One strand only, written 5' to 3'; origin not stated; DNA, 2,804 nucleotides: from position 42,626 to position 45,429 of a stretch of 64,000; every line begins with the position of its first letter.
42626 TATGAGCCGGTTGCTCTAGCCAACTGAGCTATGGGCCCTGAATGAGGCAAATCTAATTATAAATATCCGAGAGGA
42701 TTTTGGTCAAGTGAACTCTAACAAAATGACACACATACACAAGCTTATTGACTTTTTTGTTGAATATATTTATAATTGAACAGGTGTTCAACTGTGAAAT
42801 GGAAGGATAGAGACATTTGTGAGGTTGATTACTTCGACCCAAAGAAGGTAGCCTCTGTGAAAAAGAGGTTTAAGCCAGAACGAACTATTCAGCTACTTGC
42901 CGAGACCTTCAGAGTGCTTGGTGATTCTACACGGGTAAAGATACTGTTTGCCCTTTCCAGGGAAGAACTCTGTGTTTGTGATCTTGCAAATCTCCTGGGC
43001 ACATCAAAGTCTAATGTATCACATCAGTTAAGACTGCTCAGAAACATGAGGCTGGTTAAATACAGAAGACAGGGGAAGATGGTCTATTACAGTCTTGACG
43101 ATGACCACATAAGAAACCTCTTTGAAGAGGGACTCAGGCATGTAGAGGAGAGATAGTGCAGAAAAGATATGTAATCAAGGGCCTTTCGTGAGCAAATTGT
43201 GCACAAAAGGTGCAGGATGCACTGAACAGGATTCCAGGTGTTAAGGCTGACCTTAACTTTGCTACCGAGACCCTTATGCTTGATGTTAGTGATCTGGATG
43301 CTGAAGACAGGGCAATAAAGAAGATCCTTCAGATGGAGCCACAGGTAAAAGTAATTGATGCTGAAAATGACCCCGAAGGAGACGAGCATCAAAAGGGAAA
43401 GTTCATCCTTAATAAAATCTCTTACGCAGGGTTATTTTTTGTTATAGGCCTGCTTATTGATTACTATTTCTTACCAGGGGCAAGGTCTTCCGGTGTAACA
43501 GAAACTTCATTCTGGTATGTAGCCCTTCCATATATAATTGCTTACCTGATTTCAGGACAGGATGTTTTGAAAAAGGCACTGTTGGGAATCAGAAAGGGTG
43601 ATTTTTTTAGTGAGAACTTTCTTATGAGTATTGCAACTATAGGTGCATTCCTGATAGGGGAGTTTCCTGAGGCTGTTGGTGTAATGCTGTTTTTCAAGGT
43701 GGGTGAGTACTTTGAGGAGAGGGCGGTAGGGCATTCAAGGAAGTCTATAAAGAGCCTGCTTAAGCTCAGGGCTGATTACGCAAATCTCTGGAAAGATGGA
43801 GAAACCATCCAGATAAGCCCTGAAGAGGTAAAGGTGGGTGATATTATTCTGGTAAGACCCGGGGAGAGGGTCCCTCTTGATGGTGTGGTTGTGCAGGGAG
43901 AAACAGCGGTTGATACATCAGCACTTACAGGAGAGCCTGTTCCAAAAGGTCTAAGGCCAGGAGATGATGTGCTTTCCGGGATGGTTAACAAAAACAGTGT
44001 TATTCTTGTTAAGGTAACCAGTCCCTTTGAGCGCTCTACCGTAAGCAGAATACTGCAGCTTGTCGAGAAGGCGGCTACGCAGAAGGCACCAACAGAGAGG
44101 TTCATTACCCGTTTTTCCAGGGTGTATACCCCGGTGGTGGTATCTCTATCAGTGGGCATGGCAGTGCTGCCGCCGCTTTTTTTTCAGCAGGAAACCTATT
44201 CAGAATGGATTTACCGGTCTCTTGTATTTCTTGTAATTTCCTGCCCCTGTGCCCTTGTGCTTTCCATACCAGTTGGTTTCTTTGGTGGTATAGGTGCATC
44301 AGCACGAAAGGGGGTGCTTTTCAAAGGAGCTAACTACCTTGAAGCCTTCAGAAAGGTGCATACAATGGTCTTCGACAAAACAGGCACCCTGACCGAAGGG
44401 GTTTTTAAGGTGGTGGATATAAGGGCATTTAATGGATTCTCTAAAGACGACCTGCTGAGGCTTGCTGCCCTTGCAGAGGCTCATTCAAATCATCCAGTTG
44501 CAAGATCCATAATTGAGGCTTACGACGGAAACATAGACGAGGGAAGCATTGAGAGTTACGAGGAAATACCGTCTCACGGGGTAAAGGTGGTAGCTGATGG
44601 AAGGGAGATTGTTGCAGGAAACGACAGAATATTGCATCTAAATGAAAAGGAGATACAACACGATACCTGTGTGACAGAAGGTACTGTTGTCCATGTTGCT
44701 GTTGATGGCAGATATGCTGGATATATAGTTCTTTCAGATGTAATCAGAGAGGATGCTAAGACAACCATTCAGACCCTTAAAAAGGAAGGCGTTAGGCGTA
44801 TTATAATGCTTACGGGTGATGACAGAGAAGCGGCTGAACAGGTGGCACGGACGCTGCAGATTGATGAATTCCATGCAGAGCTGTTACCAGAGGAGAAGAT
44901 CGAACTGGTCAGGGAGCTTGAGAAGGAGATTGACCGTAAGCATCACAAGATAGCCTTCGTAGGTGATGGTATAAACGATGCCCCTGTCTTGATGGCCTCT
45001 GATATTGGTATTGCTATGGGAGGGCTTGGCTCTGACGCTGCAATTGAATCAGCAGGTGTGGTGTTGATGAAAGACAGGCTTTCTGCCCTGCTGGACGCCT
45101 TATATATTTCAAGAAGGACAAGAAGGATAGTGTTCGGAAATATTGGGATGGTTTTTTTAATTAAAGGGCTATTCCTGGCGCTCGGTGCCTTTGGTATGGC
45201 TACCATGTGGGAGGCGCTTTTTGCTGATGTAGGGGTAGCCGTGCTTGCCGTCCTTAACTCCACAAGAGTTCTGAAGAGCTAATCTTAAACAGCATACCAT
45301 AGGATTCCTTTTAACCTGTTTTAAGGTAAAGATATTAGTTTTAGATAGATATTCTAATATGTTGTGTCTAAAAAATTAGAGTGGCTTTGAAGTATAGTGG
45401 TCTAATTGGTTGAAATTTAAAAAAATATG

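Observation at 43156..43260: In-frame TGA at the first Cys of the CadA HMA CxxC motif: candidate selenocysteine (UxxC) with an fdhF-like hairpin downstream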

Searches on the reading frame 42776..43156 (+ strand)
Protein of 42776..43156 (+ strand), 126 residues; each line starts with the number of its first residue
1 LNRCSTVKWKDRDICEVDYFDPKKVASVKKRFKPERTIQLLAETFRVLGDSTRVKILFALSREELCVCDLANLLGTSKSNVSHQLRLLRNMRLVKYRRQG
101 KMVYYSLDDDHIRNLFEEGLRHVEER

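Call 33: search_protein_families(library=ncbifam, proteins=[window:42776-43156:+], max_evalue=0.00001)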
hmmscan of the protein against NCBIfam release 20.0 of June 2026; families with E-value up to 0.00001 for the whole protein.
window:42776-43156:+ (126 aa): 8 families
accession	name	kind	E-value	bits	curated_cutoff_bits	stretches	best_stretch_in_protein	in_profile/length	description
NF033788.1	HTH_metalloreg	subfamily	1.2e-28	98.7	55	1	41-115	1-76/77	metalloregulator ArsR/SmtB family transcription factor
NF007528.0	PRK10141.1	subfamily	3.3e-14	52.7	97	1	43-108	8-74/117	metalloregulator ArsR/SmtB family transcription factor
NF033789.1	repress_SdpR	subfamily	1.8e-13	50.2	100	1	44-109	1-66/79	autorepressor SdpR family transcription factor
NF045707.1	Dbac_1936_reg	equivalog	8e-13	48.3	115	1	40-118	6-84/99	ArsR/SmtB-type metalloregulator TsoR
NF047906.1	CdPbTransRegCmtR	equivalog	2.2e-11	43.6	150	1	36-118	6-88/104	Cd(II)/Pb(II)-sensing metalloregulatory transcriptional regulator CmtR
NF041413.1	ArsR_Rv2640c_fam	equivalog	1e-10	42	155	1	42-115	33-109/118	Rv2640c family ArsR-like transcriptional regulator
NF040642.1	sulf_sens_BigR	equivalog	1.6e-10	40.9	155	1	41-116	10-85/95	sulfite-sensing transcriptional repressor BigR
NF053755.1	MsvR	equivalog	6.2e-06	26.1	220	0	44-98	6-60/236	transcriptional factor MsvR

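Call 34: search_protein_families(library=pfam, proteins=[window:42776-43156:+], max_evalue=0.0001)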
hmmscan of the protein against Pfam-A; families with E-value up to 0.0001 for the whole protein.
window:42776-43156:+ (126 aa): 2 families
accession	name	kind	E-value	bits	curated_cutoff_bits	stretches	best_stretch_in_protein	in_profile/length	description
PF01022.26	HTH_5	-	4.3e-19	68.6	22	1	50-96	1-47/47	Bacterial regulatory protein, arsR family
PF12840.13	HTH_20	-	4.5e-06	27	27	1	48-94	1-48/51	Helix-turn-helix domain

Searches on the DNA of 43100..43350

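Call 8: search_rna_families(source=window, start=43100, end=43350, threshold=evalue, max_evalue=10, show_alignments=3)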
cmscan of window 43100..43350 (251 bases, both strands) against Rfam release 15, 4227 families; matches with E-value up to 10: 0.
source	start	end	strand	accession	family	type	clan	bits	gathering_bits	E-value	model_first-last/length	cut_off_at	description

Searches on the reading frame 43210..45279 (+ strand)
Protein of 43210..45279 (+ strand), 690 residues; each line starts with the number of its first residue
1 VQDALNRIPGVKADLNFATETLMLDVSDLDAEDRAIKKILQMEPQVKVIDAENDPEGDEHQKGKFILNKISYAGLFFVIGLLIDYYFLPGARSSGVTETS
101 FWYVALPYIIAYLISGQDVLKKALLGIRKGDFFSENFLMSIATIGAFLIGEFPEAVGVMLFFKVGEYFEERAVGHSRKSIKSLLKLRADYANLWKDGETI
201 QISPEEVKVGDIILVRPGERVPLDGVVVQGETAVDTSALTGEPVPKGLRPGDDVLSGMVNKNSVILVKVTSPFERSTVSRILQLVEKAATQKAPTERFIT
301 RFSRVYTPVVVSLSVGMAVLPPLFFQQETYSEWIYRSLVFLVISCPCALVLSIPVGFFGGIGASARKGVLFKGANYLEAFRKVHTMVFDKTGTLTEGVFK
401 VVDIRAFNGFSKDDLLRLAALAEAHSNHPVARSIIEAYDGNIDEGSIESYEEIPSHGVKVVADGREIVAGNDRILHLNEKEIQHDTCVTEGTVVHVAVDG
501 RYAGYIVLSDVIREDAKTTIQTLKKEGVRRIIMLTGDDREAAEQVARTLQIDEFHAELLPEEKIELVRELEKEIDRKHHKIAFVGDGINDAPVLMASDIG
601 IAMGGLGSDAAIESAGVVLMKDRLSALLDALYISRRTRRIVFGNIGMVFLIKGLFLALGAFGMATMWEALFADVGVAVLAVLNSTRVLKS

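Call 70: search_solved_structures(query=window:43210-45279:+, max_evalue=1e-40)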
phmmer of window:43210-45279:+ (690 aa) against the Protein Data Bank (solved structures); distinct sequences matched with E-value up to 1e-40: 15.
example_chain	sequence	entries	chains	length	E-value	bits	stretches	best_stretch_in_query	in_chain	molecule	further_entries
4umv_A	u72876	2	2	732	1.5e-108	367.4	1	93-689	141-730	ZINC-TRANSPORTING ATPASE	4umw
7r0g_A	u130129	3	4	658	7.4e-93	315.6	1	136-663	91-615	Putative copper-exporting P-type ATPase A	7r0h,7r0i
3j08_A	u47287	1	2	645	7.7e-93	315.5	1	136-663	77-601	copper-exporting P-type ATPase A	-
3j09_A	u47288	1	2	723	9.4e-93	315.2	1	5-663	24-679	copper-exporting P-type ATPase A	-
7qbz_A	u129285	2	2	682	2.2e-87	297.5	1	55-688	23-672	Cadmium translocating P-type ATPase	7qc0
3rfu_A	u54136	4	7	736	3.8e-84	286.8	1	154-684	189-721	Copper efflux ATPase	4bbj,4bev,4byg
8q75_A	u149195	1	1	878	1.8e-79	271.3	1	103-643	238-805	Copper-transporting ATPase HMA4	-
8q73_A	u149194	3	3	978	2.4e-79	270.9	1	104-641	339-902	Copper-transporting ATPase HMA4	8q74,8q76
7si3_A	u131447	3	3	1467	5.7e-67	230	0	158-464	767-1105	P-type Cu(+) transporter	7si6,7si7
7xuk_A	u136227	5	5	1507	4e-64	220.6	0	158-459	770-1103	Copper-transporting ATPase 2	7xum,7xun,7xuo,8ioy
3a1c_A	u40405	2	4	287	3.8e-50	174.4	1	363-638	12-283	Probable copper-exporting P-type ATPase A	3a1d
3a1e_A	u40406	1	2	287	4.2e-49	171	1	363-638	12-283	Probable copper-exporting P-type ATPase A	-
2b8e_A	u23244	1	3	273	5.3e-48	167.4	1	372-638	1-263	cation-transporting ATPase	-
3skx_A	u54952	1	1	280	1.3e-45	159.5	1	378-637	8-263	Copper-exporting P-type ATPase B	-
3sky_A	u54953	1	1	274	1.8e-45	159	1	378-637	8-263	Copper-exporting P-type ATPase B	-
